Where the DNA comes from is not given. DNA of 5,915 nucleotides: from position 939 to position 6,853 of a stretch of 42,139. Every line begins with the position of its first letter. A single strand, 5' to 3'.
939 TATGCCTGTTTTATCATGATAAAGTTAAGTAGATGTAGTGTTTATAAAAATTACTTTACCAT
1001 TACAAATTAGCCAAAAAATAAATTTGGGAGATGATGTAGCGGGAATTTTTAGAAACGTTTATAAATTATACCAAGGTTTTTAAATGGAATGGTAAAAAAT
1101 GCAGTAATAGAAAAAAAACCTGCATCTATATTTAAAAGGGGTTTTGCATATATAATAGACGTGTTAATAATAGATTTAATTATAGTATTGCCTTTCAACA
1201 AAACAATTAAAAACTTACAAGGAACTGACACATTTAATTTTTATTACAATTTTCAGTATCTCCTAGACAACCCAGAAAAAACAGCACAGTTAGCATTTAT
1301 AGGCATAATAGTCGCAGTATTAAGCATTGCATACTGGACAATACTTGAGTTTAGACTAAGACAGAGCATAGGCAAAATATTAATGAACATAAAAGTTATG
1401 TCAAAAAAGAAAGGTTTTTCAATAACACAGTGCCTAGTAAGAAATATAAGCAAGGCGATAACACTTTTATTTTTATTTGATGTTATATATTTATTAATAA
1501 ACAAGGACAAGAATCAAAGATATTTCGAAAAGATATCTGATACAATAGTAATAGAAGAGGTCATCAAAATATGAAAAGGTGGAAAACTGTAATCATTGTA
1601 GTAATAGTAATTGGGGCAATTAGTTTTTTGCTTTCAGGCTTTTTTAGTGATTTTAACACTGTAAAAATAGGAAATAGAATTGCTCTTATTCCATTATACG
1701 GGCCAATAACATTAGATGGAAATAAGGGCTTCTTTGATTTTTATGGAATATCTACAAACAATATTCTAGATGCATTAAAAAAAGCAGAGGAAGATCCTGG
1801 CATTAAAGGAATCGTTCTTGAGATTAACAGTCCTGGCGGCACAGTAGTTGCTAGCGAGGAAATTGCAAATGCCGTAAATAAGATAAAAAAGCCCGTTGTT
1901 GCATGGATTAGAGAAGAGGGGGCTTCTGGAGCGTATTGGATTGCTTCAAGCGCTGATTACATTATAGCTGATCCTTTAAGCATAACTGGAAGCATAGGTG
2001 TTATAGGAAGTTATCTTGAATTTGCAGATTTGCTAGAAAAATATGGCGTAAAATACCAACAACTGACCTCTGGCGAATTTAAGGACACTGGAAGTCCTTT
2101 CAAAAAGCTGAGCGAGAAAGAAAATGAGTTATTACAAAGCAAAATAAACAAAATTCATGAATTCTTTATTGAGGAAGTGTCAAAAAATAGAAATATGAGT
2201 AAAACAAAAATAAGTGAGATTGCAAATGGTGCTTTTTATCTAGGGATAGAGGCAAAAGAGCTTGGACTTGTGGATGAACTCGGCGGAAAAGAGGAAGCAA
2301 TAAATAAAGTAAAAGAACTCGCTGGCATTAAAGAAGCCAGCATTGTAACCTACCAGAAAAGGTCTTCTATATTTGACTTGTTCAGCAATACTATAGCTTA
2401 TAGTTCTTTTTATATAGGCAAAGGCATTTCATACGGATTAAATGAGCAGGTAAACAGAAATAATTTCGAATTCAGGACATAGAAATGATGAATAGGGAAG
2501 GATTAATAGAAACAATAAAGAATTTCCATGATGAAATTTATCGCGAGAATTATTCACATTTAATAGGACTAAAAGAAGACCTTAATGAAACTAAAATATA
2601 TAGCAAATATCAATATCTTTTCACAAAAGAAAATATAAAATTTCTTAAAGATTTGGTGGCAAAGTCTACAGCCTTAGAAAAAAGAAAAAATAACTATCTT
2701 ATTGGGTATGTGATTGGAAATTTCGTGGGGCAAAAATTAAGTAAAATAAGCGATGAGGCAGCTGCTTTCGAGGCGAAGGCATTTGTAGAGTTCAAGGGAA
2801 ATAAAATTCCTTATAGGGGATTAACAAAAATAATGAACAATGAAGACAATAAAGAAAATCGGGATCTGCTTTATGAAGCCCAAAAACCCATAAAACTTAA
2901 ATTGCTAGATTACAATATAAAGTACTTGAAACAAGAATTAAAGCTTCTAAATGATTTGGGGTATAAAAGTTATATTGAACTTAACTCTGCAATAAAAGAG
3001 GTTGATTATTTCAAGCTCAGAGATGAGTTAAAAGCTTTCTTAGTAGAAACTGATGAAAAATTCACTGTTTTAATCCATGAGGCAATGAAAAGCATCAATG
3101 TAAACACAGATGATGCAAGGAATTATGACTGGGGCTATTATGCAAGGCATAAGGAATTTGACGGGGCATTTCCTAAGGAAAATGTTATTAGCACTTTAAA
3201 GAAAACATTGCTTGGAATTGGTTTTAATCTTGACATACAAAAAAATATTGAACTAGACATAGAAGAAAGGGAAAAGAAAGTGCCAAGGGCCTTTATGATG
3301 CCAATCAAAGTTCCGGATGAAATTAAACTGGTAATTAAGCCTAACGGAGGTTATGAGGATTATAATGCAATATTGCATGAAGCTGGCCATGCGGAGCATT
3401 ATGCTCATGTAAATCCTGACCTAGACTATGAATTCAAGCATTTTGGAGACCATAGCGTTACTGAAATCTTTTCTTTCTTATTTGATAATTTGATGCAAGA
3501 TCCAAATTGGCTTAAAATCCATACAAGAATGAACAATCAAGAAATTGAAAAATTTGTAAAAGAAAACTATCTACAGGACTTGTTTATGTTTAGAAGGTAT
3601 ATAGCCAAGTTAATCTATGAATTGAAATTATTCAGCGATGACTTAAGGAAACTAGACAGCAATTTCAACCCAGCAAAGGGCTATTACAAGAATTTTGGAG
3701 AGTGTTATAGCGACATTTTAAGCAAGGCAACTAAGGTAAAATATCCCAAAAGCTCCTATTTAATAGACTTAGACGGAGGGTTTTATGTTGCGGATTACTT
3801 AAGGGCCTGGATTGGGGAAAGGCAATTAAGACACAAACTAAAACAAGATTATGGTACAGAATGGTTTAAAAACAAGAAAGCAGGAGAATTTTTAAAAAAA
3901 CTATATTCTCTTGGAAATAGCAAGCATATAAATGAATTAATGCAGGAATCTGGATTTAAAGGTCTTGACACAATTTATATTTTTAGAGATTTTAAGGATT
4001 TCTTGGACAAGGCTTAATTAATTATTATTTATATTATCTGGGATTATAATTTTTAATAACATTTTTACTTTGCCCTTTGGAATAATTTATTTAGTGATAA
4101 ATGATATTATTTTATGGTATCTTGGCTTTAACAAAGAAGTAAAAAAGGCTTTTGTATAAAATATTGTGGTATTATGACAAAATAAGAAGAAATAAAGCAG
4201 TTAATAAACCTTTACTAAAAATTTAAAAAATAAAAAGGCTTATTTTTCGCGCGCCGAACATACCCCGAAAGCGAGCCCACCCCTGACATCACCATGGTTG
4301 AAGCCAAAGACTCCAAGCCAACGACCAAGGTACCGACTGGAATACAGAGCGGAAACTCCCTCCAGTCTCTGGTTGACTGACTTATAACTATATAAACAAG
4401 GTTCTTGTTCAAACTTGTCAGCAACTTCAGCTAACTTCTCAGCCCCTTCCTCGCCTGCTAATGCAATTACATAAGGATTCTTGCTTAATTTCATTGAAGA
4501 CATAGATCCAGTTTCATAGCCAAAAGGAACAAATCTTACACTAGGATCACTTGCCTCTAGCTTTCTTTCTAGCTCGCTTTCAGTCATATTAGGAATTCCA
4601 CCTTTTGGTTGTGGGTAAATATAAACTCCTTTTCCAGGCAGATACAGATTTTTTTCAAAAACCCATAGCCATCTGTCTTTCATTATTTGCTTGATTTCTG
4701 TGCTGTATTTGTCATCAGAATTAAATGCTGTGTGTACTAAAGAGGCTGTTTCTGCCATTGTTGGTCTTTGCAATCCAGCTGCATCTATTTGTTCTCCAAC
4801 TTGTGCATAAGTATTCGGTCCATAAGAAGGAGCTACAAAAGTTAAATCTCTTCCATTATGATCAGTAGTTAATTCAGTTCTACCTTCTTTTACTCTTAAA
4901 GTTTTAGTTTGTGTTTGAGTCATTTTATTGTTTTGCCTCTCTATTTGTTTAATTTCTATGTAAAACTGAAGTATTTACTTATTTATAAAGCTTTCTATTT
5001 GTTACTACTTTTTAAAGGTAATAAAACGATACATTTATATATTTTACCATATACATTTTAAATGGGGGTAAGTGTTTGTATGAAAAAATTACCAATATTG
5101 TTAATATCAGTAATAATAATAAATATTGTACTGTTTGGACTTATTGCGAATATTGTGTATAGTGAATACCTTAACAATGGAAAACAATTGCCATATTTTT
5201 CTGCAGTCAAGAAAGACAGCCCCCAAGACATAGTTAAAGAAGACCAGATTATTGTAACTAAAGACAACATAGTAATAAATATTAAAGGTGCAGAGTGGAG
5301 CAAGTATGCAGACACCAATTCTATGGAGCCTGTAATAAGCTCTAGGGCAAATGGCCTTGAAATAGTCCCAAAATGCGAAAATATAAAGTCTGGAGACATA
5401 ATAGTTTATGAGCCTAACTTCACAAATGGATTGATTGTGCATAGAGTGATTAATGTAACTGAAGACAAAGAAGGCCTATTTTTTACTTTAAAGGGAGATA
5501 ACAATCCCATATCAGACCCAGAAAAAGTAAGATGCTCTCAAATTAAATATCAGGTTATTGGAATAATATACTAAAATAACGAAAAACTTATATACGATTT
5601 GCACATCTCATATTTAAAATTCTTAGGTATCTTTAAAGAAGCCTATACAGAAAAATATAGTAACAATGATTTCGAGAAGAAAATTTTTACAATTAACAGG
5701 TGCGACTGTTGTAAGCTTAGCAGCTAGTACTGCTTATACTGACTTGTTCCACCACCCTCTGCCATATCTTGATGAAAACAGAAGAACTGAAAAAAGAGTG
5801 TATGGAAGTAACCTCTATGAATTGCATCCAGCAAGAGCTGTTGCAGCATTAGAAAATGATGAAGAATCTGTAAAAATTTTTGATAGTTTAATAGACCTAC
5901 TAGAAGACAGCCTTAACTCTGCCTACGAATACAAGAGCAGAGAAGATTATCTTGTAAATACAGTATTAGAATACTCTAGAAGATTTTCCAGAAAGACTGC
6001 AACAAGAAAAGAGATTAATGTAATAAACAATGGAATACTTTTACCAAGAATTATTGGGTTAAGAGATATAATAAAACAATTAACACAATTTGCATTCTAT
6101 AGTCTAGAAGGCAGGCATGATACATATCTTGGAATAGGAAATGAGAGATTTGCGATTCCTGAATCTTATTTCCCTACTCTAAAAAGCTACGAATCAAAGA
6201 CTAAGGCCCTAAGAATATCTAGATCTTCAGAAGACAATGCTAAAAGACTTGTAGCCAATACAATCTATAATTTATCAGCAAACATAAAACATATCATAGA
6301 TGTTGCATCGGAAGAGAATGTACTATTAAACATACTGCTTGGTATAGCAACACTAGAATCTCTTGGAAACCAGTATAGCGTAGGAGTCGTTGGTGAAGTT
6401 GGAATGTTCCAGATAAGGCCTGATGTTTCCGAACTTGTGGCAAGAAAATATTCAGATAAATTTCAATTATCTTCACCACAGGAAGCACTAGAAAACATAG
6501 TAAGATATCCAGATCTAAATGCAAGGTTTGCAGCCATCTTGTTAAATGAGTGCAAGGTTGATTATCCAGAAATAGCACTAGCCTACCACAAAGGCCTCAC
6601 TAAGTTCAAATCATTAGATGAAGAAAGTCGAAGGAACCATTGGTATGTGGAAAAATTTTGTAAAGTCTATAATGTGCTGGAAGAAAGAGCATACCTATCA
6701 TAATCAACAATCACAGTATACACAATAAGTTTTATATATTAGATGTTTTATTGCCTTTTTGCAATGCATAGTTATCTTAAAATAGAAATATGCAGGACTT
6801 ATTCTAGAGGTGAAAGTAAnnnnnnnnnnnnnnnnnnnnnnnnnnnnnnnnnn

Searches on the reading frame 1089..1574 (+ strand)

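Call 82: search_protein_families(library=pfam, proteins=[window:1089-1574:+], max_evalue=0.001)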
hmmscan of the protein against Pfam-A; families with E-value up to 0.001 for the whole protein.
window:1089-1574:+ (161 aa): 1 family
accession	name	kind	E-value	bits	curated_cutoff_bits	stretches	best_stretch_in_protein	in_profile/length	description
PF06271.18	RDD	-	3.6e-15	56.9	24.1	1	11-144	1-130/137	RDD family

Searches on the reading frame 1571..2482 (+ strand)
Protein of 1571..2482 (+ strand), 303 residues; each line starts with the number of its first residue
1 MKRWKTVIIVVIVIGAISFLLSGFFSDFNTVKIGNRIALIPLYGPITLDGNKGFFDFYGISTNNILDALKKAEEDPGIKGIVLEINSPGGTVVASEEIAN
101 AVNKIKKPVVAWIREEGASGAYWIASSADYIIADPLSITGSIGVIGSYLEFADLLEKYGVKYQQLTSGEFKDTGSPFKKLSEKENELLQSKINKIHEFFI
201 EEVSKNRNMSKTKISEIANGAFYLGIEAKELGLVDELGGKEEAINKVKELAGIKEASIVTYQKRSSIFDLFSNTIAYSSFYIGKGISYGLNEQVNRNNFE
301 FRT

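Call 9: search_protein_families(library=pfam, proteins=[window:1571-2482:+], max_evalue=0.001)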
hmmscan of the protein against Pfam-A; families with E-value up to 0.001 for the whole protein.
window:1571-2482:+ (303 aa): 5 families
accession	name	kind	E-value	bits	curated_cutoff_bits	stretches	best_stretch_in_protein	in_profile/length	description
PF01343.23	Peptidase_S49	-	5e-49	166.6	24.9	1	103-253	3-153/154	Peptidase family S49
PF25145.1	NfeD1b_N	-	3.1e-11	43.6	40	1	68-147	22-100/189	NfeD1b, N-terminal domain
PF00574.28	CLP_protease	-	1.7e-08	35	20.2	1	62-129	30-97/182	Clp protease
PF01972.22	SDH_protease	-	5.8e-08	32.5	31.3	1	57-143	72-156/286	ClpP-like SDH-type serine proteinase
PF00378.25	ECH_1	-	0.0002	21.2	27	0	97-134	79-116/251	Enoyl-CoA hydratase/isomerase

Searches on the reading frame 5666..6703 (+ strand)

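Call 8: search_protein_families(library=pfam, proteins=[window:5666-6703:+], max_evalue=0.001)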
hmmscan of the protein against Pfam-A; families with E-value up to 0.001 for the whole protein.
window:5666-6703:+ (345 aa): 1 family
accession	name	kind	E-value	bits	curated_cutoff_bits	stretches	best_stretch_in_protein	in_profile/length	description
PF01464.25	SLT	-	3.8e-07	30.1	21.3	1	211-316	4-103/117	Transglycosylase SLT domain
